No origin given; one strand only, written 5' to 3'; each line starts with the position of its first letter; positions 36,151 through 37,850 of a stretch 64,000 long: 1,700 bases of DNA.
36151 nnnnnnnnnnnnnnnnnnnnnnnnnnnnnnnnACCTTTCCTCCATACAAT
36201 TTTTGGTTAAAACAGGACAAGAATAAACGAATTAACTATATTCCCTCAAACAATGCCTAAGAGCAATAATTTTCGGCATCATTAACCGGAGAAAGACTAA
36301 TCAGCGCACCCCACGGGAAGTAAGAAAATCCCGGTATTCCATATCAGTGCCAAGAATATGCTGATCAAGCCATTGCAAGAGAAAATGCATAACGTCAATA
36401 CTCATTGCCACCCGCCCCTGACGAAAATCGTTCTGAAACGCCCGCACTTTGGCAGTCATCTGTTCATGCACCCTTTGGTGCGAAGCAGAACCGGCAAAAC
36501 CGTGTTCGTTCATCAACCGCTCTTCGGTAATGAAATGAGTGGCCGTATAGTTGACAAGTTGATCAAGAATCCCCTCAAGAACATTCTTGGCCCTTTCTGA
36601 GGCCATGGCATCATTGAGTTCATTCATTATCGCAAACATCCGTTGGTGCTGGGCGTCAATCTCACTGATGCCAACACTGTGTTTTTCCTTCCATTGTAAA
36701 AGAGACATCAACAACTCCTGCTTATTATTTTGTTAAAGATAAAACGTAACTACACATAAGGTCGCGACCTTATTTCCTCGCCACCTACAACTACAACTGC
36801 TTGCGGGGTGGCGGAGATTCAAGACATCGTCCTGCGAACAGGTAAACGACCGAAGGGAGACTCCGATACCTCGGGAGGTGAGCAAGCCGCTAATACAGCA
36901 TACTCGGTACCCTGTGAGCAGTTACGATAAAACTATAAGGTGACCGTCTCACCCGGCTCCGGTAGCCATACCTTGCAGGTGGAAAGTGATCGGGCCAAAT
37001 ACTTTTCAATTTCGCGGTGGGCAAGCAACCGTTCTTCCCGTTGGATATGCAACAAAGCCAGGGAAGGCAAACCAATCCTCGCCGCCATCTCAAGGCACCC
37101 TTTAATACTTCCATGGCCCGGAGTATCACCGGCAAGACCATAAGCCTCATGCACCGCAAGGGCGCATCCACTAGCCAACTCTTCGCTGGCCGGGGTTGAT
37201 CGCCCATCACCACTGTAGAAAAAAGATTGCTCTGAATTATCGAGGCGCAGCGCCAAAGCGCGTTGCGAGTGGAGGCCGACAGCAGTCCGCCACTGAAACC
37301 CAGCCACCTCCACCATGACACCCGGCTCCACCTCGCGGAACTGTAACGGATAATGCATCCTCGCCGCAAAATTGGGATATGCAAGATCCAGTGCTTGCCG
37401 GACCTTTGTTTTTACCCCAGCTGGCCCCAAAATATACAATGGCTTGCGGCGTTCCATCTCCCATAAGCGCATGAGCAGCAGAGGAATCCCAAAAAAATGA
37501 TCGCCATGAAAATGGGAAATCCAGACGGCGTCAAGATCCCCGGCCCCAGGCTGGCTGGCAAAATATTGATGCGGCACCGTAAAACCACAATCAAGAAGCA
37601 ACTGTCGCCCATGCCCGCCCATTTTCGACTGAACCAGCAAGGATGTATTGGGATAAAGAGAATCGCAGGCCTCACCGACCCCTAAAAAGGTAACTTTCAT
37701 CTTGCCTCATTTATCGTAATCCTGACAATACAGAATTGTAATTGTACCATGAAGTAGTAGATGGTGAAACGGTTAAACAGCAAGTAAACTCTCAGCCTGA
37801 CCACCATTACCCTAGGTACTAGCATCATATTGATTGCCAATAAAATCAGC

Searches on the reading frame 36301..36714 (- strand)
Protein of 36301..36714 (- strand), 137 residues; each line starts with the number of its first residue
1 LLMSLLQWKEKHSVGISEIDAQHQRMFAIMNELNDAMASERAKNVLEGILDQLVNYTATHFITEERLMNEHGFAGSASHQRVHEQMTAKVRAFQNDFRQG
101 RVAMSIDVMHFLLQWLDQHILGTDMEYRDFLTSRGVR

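Call 5: search_protein_families(library=pfam, proteins=[window:36301-36714:-], max_evalue=0.001)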
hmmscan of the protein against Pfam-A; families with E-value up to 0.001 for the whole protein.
window:36301-36714:- (137 aa): 1 family
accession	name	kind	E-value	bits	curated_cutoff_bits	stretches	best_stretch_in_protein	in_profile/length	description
PF01814.28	Hemerythrin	-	2.2e-15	57.7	25.3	1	15-127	2-123/127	Hemerythrin HHE cation binding domain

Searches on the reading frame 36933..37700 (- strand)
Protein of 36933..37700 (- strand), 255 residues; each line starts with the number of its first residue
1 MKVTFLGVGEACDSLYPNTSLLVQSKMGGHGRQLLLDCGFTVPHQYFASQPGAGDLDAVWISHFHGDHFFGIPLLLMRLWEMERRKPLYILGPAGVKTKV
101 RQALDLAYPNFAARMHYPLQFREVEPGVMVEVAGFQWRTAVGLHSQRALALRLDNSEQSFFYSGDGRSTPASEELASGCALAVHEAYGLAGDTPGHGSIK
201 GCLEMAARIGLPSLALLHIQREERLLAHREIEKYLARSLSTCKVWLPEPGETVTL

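Call 5: search_protein_families(library=pfam, proteins=[window:36933-37700:-], max_evalue=0.001)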
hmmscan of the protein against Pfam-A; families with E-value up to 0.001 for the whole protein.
window:36933-37700:- (255 aa): 3 families
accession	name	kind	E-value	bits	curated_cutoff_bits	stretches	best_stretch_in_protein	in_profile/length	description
PF12706.13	Lactamase_B_2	-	6.5e-18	65.5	27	1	32-219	1-200/200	Beta-lactamase superfamily domain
PF00753.33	Lactamase_B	-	9.1e-09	36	22.7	1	18-78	6-66/196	Metallo-beta-lactamase superfamily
PF23023.1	Anti-Pycsar_Apyc1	-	1.2e-05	25.4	50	1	3-79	5-77/250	Anti-Pycsar protein Apyc1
